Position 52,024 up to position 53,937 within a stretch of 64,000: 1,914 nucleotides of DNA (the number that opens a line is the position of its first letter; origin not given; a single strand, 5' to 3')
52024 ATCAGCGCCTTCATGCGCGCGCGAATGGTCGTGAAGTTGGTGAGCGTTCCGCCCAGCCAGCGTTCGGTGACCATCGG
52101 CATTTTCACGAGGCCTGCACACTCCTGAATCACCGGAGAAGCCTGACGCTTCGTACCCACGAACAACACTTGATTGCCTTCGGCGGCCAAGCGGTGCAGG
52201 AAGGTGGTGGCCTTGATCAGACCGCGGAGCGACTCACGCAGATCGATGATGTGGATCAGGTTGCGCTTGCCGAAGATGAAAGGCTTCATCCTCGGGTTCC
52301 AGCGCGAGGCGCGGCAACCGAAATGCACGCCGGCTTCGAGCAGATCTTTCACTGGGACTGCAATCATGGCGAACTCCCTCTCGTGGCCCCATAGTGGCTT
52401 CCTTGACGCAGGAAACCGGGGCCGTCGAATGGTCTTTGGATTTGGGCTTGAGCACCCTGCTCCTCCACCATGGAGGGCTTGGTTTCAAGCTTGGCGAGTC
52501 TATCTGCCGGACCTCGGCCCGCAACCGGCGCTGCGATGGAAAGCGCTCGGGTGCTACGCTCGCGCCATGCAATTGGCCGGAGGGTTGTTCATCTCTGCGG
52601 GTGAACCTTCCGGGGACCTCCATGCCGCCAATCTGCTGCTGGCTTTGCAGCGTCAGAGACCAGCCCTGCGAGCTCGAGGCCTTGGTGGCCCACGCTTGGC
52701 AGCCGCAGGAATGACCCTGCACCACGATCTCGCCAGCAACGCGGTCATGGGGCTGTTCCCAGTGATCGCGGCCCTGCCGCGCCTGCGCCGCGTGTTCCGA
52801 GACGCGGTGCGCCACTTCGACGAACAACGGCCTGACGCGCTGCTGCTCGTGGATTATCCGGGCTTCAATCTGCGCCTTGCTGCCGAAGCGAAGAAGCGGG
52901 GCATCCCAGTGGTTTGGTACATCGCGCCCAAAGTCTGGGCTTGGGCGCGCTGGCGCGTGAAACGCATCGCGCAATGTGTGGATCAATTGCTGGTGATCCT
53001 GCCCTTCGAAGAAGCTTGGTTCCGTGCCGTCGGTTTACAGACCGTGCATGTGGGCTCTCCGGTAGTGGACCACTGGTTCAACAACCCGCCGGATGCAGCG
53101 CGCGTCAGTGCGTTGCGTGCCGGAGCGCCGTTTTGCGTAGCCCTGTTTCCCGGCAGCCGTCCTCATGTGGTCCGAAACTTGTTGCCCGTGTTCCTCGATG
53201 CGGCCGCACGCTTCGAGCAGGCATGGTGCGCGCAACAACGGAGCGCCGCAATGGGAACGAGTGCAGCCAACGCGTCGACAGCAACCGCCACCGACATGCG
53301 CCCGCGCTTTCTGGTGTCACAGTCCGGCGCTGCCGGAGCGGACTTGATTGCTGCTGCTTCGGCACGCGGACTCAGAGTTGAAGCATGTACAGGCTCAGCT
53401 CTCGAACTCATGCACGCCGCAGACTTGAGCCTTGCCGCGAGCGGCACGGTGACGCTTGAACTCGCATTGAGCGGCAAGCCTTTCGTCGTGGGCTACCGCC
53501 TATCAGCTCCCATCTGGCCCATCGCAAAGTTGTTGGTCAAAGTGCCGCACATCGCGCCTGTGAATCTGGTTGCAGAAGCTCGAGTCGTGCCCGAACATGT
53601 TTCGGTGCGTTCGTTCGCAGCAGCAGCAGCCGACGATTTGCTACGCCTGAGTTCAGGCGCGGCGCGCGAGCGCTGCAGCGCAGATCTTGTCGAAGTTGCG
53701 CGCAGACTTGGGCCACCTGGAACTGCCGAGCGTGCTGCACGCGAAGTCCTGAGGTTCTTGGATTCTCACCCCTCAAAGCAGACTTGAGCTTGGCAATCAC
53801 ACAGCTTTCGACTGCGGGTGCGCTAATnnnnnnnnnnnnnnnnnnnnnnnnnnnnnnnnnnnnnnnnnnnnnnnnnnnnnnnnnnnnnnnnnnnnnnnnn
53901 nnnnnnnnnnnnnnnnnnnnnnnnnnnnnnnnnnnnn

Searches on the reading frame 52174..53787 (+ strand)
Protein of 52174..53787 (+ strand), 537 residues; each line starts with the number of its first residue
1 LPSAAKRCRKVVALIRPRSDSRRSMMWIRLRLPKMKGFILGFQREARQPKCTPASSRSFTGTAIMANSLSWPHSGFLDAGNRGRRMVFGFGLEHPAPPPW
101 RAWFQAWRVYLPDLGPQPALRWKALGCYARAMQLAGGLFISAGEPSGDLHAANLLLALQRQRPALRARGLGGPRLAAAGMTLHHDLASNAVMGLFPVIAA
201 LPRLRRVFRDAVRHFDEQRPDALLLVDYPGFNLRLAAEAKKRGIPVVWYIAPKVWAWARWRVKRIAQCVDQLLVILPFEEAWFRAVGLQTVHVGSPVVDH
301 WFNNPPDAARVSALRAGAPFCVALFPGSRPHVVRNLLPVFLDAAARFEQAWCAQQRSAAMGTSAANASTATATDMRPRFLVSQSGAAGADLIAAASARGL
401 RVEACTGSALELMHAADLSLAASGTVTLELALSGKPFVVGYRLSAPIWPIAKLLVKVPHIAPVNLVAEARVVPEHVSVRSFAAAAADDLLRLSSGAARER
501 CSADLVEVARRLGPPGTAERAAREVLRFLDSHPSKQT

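Call 82: search_protein_families(library=pfam, proteins=[window:52174-53787:+], max_evalue=0.00001)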
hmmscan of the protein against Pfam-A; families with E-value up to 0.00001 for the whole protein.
window:52174-53787:+ (537 aa): 1 family
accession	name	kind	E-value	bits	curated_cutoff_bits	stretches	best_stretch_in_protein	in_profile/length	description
PF02684.21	LpxB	-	6.5e-74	249.5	22.6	2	139-349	2-215/374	Lipid-A-disaccharide synthetase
